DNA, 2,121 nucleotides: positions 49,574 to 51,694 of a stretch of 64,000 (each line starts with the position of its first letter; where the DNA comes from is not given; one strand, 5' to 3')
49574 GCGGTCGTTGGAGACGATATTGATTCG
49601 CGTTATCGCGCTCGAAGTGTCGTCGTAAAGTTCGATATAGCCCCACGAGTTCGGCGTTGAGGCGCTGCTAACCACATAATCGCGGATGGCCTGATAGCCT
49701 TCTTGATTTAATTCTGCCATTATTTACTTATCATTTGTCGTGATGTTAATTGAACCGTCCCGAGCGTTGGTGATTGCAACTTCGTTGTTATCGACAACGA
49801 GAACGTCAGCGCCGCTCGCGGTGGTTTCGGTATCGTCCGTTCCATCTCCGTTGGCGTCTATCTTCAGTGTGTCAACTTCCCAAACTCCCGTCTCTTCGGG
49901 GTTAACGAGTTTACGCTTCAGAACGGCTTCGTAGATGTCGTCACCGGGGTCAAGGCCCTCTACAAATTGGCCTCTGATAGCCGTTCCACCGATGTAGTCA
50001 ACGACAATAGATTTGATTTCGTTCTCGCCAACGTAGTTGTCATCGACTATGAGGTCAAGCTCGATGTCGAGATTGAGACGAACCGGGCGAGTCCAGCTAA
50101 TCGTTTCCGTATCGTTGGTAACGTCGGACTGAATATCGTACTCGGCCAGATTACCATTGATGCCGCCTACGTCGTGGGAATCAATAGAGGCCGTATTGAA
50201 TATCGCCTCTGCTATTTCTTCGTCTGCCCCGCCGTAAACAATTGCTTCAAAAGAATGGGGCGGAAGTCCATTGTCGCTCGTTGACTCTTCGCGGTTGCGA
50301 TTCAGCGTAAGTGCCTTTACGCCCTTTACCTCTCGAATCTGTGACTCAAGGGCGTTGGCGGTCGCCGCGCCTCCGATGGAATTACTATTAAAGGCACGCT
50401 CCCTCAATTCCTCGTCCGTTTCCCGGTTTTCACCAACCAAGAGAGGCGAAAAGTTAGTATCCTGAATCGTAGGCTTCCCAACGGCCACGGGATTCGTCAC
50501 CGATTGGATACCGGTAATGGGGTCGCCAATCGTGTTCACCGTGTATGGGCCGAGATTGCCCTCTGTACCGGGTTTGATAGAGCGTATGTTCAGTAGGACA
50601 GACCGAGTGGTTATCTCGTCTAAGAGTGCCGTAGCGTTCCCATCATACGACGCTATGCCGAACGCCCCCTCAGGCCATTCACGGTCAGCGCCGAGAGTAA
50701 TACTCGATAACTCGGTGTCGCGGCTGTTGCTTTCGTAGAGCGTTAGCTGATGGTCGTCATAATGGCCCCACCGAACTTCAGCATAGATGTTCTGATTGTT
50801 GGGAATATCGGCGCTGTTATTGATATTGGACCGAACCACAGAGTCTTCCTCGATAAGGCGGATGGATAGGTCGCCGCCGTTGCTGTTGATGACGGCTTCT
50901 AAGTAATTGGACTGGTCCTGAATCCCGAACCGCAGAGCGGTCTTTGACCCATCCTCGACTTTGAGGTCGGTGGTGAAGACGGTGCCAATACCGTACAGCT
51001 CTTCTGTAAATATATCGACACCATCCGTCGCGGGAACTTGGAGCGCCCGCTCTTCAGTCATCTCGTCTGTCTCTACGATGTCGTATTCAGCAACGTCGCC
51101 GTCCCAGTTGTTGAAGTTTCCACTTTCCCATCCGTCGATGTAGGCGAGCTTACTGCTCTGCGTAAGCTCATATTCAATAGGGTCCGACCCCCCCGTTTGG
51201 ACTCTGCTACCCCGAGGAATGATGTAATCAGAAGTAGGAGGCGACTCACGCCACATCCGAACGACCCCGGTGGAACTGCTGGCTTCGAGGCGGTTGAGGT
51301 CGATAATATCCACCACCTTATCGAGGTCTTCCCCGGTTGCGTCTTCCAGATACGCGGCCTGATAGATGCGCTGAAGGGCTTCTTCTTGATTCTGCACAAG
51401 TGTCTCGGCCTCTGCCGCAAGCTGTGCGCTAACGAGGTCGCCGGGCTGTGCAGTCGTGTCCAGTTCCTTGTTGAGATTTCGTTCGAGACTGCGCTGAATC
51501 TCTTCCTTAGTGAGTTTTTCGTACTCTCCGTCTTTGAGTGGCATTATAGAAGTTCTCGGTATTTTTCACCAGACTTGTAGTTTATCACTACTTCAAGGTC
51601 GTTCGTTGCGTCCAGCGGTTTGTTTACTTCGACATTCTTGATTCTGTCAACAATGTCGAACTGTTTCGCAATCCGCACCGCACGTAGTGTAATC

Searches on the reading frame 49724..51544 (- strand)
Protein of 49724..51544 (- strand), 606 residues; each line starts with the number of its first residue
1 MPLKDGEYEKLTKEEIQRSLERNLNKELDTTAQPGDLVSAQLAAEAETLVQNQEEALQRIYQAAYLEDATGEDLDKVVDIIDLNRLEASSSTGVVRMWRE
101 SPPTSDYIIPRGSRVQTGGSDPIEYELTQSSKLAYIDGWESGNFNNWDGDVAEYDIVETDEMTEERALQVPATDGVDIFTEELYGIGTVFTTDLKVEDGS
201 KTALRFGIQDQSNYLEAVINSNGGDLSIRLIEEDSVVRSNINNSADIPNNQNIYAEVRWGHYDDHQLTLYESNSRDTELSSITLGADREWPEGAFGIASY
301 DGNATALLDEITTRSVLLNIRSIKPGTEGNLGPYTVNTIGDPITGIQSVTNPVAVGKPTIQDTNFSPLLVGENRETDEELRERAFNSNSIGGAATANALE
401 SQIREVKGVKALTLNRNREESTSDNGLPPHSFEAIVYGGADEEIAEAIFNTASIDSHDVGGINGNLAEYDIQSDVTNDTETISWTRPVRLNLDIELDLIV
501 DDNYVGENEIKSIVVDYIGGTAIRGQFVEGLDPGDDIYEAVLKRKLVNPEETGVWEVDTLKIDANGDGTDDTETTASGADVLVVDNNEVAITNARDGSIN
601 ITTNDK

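Call 10: search_protein_families(library=pfam, proteins=[window:49724-51544:-])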
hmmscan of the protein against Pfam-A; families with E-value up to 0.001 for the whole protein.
window:49724-51544:- (606 aa): 1 family
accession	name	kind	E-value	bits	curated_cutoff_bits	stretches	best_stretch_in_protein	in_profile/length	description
PF04865.19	Baseplate_J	-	7.4e-11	42.3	21.1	0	313-415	62-154/255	Baseplate J-like protein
